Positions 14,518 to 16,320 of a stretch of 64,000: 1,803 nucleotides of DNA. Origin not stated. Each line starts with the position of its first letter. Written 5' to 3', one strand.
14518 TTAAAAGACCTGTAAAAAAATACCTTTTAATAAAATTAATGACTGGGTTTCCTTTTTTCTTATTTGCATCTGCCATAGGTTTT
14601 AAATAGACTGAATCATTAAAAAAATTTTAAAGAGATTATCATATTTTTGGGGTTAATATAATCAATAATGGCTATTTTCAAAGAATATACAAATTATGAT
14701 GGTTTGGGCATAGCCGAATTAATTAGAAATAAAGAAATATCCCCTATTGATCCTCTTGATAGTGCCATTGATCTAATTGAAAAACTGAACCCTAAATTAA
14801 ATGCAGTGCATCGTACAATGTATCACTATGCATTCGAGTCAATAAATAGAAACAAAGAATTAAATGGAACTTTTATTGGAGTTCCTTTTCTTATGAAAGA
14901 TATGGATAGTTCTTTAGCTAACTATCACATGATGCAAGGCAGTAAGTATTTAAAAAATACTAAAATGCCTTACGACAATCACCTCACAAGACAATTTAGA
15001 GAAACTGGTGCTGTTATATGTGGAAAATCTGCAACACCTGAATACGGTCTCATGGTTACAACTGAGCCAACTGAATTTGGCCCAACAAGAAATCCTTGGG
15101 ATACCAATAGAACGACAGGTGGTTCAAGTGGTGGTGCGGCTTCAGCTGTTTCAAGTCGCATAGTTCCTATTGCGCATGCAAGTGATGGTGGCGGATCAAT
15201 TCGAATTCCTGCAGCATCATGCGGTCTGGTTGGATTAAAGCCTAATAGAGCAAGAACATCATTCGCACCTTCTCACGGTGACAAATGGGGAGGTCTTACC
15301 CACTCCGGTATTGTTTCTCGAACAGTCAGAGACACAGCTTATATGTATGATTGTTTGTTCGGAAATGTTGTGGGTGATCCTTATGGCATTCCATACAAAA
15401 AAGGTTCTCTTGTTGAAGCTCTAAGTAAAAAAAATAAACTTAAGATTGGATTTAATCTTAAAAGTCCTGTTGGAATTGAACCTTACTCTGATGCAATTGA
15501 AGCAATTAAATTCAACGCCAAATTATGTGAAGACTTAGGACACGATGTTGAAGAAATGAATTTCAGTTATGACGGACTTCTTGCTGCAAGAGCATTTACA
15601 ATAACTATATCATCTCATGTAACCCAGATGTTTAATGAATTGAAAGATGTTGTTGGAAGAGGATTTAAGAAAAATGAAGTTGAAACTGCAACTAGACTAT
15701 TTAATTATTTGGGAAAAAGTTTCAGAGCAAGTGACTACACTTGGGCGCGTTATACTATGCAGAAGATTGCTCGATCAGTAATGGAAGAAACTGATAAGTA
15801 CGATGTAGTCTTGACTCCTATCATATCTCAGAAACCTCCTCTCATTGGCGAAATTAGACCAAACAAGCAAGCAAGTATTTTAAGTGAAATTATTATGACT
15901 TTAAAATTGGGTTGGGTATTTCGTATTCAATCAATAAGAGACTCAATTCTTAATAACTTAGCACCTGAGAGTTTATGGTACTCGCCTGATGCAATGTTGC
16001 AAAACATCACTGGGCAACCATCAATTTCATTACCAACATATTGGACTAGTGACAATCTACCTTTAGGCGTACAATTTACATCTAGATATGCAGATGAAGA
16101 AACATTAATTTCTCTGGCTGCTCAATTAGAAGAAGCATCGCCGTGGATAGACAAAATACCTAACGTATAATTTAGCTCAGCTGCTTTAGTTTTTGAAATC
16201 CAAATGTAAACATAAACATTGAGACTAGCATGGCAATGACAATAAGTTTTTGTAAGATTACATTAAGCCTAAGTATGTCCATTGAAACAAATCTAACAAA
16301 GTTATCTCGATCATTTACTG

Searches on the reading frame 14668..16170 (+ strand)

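Call 76: search_protein_families(library=ncbifam, proteins=[window:14668-16170:+], max_evalue=0.00001)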
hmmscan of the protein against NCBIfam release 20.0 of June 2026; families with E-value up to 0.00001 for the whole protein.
window:14668-16170:+ (500 aa): 25 families
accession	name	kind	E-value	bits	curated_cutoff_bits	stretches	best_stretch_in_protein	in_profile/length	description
NF005899.0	PRK07869.1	equivalog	1e-95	321.3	418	2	8-403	13-400/471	amidase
NF005099.0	PRK06529.1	equivalog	4.4e-86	289.6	505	1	11-491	5-478/484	amidase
NF009119.0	PRK12470.1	equivalog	1.8e-79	267.9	498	2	16-404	15-392/462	amidase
NF004717.0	PRK06061.1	equivalog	3.3e-70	237.1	498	2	22-416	29-419/483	amidase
NF004815.0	PRK06169.1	equivalog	3.7e-64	217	506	1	13-401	13-398/471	amidase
TIGR00132.1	gatA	equivalog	3.6e-51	174.4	481.1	2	16-318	2-305/466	Asp-tRNA(Asn)/Glu-tRNA(Gln) amidotransferase subunit GatA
NF005687.0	PRK07487.1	subfamily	1.3e-50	172.6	428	1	13-392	11-387/468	amidase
NF005450.0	PRK07042.1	equivalog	2e-49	168.3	458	1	15-388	12-379/464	amidase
NF005686.0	PRK07486.1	subfamily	6.5e-44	150.4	465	1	8-261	12-272/486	amidase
NF006631.0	PRK09201.1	equivalog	6.5e-43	147.1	461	1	14-395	11-387/466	AtzE family amidohydrolase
TIGR02715.1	amido_AtzE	subfamily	7e-39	134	425.75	1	15-395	5-380/452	AtzE family amidohydrolase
NF005688.0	PRK07488.1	equivalog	1e-36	126.9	532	1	16-197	17-202/474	indoleacetamide hydrolase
NF005565.0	PRK07235.1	subfamily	2.1e-36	125.7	545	1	65-324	84-343/506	amidase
NF004816.0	PRK06170.1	equivalog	1.2e-34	119.8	503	1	16-387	18-400/493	amidase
NF006006.0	PRK08137.1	equivalog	6.7e-27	94.5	534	1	33-253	60-291/529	amidase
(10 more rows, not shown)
